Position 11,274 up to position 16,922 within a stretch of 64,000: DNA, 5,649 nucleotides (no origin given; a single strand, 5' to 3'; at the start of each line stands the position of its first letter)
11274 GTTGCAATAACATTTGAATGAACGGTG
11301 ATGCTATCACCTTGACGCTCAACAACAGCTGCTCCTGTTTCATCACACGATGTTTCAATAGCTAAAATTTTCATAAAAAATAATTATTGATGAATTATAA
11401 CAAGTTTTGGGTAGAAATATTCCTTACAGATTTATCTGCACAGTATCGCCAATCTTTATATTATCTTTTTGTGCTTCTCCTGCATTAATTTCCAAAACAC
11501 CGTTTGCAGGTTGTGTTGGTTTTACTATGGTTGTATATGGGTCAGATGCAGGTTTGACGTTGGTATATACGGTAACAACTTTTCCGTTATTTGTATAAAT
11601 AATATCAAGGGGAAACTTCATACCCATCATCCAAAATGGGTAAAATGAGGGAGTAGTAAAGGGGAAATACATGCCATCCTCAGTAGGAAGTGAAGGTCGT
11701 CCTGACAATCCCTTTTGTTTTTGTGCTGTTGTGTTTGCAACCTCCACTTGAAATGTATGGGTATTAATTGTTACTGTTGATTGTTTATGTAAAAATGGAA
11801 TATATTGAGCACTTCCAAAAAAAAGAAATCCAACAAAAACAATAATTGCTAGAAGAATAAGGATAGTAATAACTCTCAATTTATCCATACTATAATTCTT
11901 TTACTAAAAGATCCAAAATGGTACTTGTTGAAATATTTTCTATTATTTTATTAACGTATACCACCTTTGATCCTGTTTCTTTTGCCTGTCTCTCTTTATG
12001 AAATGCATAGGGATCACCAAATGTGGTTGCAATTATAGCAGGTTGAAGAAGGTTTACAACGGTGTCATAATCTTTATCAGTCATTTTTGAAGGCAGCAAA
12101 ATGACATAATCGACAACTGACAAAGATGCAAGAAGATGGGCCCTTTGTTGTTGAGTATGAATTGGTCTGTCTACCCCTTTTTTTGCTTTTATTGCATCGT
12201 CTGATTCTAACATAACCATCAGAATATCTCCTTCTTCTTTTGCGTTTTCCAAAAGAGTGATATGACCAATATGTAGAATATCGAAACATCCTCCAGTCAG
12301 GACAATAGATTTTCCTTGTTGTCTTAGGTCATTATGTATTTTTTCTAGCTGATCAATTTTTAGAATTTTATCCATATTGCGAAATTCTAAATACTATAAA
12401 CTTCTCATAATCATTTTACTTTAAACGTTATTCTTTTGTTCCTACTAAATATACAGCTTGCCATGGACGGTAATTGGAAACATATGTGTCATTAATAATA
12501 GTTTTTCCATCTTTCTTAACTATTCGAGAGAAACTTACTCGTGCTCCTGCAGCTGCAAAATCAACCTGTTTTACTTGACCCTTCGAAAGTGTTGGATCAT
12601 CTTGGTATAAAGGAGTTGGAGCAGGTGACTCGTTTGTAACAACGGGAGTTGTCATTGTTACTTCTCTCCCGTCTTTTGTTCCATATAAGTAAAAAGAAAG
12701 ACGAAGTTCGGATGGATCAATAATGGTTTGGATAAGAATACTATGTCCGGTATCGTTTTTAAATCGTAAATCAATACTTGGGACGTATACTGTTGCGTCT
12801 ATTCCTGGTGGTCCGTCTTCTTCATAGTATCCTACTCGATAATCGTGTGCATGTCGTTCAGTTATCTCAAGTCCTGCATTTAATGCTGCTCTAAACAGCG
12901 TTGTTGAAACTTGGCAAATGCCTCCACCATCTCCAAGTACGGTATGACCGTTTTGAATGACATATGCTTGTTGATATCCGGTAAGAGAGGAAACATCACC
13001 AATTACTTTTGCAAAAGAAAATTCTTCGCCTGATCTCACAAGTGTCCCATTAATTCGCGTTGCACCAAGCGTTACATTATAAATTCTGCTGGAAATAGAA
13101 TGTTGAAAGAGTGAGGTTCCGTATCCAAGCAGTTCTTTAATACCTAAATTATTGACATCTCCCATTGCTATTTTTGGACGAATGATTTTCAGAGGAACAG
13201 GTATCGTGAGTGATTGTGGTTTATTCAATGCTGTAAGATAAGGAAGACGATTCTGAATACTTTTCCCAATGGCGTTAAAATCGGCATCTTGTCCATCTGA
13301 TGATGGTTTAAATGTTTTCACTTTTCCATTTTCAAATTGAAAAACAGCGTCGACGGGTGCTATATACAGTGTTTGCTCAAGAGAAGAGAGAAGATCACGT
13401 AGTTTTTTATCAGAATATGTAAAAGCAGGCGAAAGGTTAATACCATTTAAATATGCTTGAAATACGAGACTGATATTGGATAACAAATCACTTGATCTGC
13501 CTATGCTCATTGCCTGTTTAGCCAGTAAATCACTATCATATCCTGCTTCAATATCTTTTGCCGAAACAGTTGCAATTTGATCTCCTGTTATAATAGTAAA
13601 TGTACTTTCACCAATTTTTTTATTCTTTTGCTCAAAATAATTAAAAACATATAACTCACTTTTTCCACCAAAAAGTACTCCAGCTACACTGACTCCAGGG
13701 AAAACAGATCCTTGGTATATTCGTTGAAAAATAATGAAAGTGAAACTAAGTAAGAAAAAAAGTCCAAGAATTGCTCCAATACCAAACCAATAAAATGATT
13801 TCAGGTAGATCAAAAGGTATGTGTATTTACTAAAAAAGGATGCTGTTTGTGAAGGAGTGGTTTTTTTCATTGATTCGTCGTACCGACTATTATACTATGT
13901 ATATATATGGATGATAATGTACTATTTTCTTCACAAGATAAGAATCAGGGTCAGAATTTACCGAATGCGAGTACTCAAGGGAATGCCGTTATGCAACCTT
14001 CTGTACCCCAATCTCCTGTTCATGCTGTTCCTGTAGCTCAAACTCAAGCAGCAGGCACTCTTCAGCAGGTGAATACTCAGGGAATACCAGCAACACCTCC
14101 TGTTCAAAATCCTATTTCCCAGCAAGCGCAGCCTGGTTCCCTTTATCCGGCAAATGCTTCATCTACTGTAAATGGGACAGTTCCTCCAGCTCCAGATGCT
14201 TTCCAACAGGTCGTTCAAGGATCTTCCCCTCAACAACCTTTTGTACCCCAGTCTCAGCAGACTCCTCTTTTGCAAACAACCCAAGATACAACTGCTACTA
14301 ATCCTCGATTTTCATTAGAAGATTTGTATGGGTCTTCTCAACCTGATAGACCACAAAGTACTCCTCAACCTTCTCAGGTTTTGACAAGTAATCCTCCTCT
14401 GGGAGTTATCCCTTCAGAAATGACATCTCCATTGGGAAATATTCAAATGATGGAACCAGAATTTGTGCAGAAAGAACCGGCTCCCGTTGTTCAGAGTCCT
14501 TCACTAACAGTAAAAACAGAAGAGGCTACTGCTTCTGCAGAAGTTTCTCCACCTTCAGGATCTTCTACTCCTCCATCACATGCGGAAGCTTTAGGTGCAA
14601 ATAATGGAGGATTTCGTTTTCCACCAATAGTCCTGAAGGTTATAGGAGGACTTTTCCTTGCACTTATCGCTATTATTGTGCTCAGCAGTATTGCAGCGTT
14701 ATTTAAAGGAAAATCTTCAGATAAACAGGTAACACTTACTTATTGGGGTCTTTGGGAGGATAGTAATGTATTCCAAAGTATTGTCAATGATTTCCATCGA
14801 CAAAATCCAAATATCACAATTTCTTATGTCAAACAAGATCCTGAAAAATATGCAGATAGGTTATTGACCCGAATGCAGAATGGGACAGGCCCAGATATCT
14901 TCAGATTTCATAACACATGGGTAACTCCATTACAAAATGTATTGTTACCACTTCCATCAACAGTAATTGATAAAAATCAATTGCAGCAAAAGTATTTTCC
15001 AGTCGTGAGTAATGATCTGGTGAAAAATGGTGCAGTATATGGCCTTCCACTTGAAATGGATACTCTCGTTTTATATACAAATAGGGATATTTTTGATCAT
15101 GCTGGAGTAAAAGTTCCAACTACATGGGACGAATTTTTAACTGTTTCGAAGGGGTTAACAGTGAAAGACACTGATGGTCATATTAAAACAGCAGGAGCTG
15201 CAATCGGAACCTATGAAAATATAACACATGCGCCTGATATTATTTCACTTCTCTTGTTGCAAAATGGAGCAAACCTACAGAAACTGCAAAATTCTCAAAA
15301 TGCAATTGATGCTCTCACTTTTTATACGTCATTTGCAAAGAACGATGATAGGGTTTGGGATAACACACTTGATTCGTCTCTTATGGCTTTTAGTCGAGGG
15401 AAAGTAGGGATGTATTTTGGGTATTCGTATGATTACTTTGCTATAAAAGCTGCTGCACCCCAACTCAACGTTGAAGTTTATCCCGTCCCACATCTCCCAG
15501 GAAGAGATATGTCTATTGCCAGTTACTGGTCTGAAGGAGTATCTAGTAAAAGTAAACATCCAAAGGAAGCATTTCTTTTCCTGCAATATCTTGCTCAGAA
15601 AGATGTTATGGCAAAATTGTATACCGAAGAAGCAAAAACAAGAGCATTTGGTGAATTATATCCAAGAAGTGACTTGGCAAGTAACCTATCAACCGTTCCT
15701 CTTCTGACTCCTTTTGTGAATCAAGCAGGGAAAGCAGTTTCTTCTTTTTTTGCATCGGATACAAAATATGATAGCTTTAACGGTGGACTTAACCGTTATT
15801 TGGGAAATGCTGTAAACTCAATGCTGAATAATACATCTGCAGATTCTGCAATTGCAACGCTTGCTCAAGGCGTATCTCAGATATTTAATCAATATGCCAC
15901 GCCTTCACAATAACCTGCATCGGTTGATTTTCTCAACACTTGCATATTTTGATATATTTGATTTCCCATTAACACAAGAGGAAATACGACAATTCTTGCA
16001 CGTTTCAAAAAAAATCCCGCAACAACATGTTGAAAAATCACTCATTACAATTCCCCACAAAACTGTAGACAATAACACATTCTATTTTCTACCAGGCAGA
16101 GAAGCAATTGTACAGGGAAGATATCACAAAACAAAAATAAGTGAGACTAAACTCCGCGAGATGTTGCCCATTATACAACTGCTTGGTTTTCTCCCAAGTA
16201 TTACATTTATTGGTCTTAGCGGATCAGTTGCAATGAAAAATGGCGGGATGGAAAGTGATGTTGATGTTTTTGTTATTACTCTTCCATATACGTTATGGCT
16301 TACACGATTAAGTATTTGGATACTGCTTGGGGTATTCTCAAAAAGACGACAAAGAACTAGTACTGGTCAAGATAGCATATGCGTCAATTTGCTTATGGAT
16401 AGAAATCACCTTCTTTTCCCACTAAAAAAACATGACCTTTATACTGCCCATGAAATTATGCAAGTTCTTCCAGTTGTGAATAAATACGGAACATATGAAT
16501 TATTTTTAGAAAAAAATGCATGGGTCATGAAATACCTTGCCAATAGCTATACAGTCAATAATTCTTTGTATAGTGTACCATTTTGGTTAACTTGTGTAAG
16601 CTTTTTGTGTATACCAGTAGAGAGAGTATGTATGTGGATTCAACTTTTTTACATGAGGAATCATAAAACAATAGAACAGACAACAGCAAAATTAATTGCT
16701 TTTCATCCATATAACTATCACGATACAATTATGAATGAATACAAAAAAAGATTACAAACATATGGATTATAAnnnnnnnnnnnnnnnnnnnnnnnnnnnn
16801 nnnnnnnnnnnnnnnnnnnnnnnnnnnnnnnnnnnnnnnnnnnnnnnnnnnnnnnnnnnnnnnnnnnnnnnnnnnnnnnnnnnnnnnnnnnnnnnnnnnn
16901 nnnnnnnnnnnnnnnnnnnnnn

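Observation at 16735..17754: Single polypeptide combining archaeal-type PPAT with a DUF359 (GTP-dependent dephospho-CoA kinase-like) domain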

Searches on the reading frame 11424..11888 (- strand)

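Call 22: search_protein_families(library=pfam, proteins=[window:11424-11888:-], max_evalue=0.0001)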
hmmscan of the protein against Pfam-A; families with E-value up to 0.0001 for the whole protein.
window:11424-11888:- (154 aa): 1 family
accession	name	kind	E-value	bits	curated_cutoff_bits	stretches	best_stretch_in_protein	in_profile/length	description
PF02643.20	DUF192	-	8e-28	96.9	27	1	46-152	1-96/96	Uncharacterized ACR, COG1430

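Call 24: search_protein_families(library=ncbifam, proteins=[window:11424-11888:-], max_evalue=0.01)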
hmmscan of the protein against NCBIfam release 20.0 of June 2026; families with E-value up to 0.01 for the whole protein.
window:11424-11888:- (154 aa): 1 family
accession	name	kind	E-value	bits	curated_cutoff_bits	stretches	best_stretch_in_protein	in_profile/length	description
NF002996.0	PRK03760.1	equivalog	0.00022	21.1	146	1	46-152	15-116/121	hypothetical protein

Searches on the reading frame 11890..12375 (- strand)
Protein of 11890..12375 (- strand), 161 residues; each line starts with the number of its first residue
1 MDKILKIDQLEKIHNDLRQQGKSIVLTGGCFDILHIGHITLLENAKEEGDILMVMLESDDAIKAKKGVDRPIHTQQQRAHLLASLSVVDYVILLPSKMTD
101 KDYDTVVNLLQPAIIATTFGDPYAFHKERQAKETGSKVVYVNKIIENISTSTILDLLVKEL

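Call 22: search_protein_families(library=pfam, proteins=[window:11890-12375:-], max_evalue=0.0001)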
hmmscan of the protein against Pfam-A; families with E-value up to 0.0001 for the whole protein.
window:11890-12375:- (161 aa): 2 families
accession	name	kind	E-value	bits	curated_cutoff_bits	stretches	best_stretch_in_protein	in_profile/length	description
PF01467.32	CTP_transf_like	-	2.1e-14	54.3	21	1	26-108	1-80/133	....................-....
PF06574.18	FAD_syn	-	3.2e-05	24.2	27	1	20-95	4-84/158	FAD synthetase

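Call 24: search_protein_families(library=ncbifam, proteins=[window:11890-12375:-], max_evalue=0.01)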
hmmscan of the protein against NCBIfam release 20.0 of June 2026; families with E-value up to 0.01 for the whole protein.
window:11890-12375:- (161 aa): 15 families
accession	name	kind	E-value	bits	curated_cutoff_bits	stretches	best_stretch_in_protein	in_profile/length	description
TIGR02199.1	rfaE_dom_II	equivalog_domain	2.8e-32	111.5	181.5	1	14-155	3-140/144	D-glycero-beta-D-manno-heptose 1-phosphate adenylyltransferase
NF008454.0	PRK11316.1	equivalog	1.1e-27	96.8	521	1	4-157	322-471/475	bifunctional D-glycero-beta-D-manno-heptose-7-phosphate kinase/D-glycero-beta-D-manno-heptose 1-phosphate adenylyltransferase HldE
TIGR00125.1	cyt_tran_rel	domain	5.9e-17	61.6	27.7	1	24-90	1-64/65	adenylyltransferase/cytidyltransferase family protein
TIGR01518.1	g3p_cytidyltrns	equivalog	3.7e-15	56.1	165.4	1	25-153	1-121/125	glycerol-3-phosphate cytidylyltransferase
NF001985.0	PRK00777.1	subfamily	4.8e-10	39.7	104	1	25-84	7-64/157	pantetheine-phosphate adenylyltransferase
NF041124.1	CoaD_Thcocales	equivalog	1.4e-08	34.8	290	1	25-90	7-72/156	phosphopantetheine adenylyltransferase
NF045965.1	RibF_rel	equivalog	4.6e-08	32.8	200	1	15-153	7-161/279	FAD synthase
NF002250.0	PRK01170.1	subfamily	1.5e-06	27.9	489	1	24-69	2-47/322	bifunctional pantetheine-phosphate adenylyltransferase/NTP phosphatase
NF005518.0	PRK07143.1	equivalog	1.5e-06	27.8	232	1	22-133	17-129/281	hypothetical protein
NF004162.0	PRK05627.1-5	equivalog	2.7e-06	27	241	1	20-96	11-88/304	bifunctional riboflavin kinase/FAD synthetase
NF004163.0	PRK05627.1-6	equivalog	0.0012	18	315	1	12-52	6-46/313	bifunctional riboflavin kinase/FAD synthetase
NF004158.0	PRK05627.1-1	equivalog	0.0018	17.7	396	1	13-50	8-44/304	bifunctional riboflavin kinase/FAD synthetase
NF005988.0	PRK08099.1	equivalog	0.0026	16.9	201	1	7-63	51-105/411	multifunctional transcriptional regulator/nicotinamide-nucleotide adenylyltransferase/ribosylnicotinamide kinase NadR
NF005519.0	PRK07152.1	equivalog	0.0041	16.1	315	1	23-48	2-27/361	nicotinate-nucleotide adenylyltransferase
TIGR00018.1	panC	equivalog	0.0061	15.6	212.75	1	3-54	3-53/283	pantoate--beta-alanine ligase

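Call 25: search_solved_structures(query=window:11890-12375:-, max_evalue=0.001, show_alignments=1)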
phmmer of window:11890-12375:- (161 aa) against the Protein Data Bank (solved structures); distinct sequences matched with E-value up to 0.001: 9.
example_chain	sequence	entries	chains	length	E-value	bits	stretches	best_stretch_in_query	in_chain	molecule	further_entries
3elb_A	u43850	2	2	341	5.5e-15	59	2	27-94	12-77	Ethanolamine-phosphate cytidylyltransferase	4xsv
5x9q_A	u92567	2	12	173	5.1e-13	52.6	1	23-97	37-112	Putative cytidylyltransferase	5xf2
1coz_A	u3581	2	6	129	1.6e-09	41.2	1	25-128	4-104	PROTEIN (GLYCEROL-3-PHOSPHATE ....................) | glycerol-3-phosphate cytidylyltransferase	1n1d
2b7l_A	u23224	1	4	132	5.6e-09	39.5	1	25-106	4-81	glycerol-3-phosphate cytidylyltransferase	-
3glv_A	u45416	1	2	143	1.9e-08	37.8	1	25-122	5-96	Lipopolysaccharide core biosynthesis protein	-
9hsg_A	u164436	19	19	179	5.1e-05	26.7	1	11-92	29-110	choline-phosphate cytidylyltransferase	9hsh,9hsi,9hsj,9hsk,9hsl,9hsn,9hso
9hsm_A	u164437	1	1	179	5.1e-05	26.7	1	11-92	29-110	choline-phosphate cytidylyltransferase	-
4zcp_A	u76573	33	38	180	5.2e-05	26.6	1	11-92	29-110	Cholinephosphate cytidylyltransferase | Choline-phosphate cytidylyltransferase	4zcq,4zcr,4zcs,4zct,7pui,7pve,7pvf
5x3d_A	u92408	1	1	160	0.00012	25.5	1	22-134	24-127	Phosphoenolpyruvate phosphomutase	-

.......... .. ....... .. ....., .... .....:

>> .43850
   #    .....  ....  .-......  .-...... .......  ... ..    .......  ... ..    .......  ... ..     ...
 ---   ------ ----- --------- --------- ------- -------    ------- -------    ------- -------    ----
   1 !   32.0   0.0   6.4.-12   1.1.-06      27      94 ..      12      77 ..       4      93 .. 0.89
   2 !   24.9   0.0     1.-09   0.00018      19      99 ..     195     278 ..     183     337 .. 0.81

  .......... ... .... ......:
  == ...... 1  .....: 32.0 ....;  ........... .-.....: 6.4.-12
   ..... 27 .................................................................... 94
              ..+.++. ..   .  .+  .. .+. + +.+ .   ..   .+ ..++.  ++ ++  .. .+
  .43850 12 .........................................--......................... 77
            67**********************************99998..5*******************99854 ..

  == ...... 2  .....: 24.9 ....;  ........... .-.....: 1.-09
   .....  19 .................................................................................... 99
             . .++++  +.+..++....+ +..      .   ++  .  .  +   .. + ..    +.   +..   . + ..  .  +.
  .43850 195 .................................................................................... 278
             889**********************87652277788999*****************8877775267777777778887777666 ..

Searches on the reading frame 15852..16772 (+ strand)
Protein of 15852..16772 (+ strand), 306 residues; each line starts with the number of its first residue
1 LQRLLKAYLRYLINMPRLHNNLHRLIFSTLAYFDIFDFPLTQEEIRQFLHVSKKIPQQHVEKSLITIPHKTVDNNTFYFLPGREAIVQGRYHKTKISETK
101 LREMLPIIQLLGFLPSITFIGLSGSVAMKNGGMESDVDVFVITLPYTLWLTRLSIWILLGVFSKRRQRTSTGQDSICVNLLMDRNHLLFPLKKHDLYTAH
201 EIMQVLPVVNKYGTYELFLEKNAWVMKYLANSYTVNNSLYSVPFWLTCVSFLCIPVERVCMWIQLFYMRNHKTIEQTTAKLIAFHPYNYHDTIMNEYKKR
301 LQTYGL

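Call 22: search_protein_families(library=pfam, proteins=[window:15852-16772:+], max_evalue=0.0001)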
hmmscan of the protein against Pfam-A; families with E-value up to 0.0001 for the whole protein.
window:15852-16772:+ (306 aa): 0 families

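Call 24: search_protein_families(library=ncbifam, proteins=[window:15852-16772:+], max_evalue=0.01)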
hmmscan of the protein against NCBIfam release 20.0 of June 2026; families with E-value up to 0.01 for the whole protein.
window:15852-16772:+ (306 aa): 0 families

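Call 44: search_solved_structures(query=window:15852-16769:+, max_evalue=1)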
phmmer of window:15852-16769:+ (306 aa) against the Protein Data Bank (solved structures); distinct sequences matched with E-value up to 1: 0.

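Call 54: search_protein_families(library=pfam, proteins=[window:15852-16769:+], max_evalue=10)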
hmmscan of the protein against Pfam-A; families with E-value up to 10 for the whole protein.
window:15852-16769:+ (306 aa): 2 families
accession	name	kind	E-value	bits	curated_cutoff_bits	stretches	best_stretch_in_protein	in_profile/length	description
PF18765.7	Polbeta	-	0.0037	17.9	26.9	1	108-155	4-51/93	Polymerase beta, Nucleotidyltransferase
PF01909.29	NTP_transf_2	-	0.018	15.8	21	1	114-143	11-40/93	Nucleotidyltransferase domain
